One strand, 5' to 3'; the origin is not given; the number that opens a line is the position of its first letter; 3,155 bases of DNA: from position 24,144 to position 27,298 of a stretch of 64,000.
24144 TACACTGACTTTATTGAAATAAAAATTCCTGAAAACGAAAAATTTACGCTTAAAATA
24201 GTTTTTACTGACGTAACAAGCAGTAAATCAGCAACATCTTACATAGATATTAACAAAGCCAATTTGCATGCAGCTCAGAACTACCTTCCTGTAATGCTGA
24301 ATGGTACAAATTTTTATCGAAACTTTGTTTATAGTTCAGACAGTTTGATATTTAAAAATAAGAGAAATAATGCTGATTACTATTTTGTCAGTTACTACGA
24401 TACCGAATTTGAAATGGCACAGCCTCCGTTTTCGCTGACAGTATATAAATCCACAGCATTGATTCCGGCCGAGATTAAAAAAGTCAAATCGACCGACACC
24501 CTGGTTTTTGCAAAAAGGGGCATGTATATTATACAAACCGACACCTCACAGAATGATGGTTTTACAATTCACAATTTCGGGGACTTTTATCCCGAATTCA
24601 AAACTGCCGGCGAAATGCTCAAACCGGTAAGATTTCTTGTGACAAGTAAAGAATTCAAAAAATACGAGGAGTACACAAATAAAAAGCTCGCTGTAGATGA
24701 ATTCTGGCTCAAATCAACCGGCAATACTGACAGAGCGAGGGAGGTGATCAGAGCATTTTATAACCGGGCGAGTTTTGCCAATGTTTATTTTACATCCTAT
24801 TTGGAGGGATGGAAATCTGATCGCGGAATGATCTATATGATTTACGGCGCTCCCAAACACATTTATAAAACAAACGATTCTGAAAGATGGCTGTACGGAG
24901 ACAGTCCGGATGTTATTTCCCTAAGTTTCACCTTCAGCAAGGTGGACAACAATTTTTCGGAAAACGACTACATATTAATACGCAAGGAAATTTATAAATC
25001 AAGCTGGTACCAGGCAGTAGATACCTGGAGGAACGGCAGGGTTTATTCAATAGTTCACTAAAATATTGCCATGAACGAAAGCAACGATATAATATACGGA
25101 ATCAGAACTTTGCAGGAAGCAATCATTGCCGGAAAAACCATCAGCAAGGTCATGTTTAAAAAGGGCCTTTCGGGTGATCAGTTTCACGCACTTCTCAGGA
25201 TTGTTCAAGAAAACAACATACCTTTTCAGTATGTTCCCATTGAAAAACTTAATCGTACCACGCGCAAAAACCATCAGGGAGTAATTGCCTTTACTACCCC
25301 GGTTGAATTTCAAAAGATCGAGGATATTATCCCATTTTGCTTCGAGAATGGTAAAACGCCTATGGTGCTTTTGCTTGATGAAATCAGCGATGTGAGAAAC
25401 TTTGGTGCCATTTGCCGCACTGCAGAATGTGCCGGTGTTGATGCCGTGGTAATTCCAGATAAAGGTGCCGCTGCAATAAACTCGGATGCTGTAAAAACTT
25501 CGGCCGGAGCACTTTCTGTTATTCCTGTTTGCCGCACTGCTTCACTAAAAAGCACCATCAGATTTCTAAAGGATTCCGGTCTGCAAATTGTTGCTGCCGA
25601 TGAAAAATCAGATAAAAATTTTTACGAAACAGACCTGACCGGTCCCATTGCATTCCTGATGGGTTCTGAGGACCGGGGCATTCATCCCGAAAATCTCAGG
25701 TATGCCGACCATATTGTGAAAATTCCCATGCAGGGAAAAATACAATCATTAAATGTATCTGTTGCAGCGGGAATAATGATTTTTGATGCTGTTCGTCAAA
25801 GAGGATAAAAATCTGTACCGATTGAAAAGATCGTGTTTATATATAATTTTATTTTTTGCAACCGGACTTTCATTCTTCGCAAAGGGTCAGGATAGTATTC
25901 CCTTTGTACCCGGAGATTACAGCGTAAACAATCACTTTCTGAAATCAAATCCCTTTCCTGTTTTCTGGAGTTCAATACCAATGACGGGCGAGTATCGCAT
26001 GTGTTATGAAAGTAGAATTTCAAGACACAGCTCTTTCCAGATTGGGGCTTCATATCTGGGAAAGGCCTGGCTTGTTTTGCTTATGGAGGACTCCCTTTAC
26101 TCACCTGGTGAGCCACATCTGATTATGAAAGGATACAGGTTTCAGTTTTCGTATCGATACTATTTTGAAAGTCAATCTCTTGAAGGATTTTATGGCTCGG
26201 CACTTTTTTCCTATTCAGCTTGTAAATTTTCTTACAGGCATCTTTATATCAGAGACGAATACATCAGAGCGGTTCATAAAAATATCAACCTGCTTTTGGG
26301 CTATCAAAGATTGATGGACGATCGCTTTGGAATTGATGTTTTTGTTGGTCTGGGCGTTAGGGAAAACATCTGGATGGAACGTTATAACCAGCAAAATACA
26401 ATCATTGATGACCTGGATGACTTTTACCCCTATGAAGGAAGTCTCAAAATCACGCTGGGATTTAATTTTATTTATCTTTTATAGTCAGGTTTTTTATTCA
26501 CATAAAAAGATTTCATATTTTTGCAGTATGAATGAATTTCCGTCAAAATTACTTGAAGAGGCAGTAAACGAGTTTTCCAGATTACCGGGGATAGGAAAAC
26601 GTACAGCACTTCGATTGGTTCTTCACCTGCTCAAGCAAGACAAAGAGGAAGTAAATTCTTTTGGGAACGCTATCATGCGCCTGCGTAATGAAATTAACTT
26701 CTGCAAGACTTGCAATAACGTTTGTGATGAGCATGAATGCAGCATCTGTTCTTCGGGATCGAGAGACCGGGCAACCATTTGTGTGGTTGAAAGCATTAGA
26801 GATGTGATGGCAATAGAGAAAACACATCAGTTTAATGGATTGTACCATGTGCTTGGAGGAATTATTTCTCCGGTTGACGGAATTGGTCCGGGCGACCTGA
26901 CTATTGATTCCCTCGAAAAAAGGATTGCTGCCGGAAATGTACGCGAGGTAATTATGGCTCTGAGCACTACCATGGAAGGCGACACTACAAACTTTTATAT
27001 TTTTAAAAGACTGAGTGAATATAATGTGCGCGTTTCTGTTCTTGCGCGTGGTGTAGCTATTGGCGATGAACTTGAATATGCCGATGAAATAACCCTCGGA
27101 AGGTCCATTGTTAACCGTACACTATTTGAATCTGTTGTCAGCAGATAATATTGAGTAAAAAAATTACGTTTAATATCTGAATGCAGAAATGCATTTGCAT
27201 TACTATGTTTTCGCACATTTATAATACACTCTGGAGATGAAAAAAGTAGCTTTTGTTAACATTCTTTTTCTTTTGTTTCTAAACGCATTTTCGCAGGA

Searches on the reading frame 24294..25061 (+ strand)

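Call 61: search_protein_families(library=pfam, proteins=[window:24294-25061:+], max_evalue=0.00001)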
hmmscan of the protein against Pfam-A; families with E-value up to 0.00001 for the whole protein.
window:24294-25061:+ (255 aa): 1 family
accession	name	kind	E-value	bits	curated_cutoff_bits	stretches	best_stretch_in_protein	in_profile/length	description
PF20094.4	GWxTD_dom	-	3.1e-58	196.8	26.9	1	76-247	1-172/172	GWxTD domain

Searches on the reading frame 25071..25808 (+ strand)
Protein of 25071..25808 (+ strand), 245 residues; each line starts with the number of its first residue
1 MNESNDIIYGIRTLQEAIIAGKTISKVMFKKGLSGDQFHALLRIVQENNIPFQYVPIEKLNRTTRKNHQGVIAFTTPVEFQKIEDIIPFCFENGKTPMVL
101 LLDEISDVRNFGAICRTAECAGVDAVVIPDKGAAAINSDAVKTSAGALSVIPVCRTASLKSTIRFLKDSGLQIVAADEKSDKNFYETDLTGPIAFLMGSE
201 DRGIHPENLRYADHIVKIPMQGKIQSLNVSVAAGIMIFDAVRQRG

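Call 61: search_protein_families(library=pfam, proteins=[window:25071-25808:+], max_evalue=0.00001)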
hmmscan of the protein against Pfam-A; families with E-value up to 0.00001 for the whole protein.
window:25071-25808:+ (245 aa): 2 families
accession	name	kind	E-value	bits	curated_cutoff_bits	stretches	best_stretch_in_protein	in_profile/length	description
PF00588.24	SpoU_methylase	-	2.8e-42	144.6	29.7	1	98-238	2-142/142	SpoU rRNA Methylase family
PF08032.17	SpoU_sub_bind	-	2.8e-16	60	22.8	1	7-80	1-75/76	RNA 2'-O ribose methyltransferase substrate binding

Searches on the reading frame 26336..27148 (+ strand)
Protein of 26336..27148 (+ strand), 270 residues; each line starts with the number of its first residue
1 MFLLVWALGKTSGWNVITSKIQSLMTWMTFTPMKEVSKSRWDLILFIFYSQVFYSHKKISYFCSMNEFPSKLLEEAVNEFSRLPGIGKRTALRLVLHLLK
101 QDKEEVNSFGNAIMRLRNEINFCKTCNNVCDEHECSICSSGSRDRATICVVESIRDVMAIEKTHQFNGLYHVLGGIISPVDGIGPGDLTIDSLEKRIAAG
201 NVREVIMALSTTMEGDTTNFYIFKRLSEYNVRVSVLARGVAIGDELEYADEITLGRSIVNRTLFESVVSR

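Call 61: search_protein_families(library=pfam, proteins=[window:26336-27148:+], max_evalue=0.00001)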
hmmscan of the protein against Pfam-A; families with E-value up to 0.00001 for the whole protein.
window:26336-27148:+ (270 aa): 4 families
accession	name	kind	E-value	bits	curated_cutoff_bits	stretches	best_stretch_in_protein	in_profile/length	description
PF13662.12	Toprim_4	-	1.1e-25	90.1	25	1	147-237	2-85/85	Toprim domain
PF21176.3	RecR_HhH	-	2.9e-12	46.6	27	1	74-114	2-42/45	RecR, helix-hairpin-helix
PF21175.2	RecR_C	-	2.9e-09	36.6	22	1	239-262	1-24/24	RecR, C-terminal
PF01751.28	Toprim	-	4e-08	33.8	23.1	1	147-233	1-93/96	Toprim domain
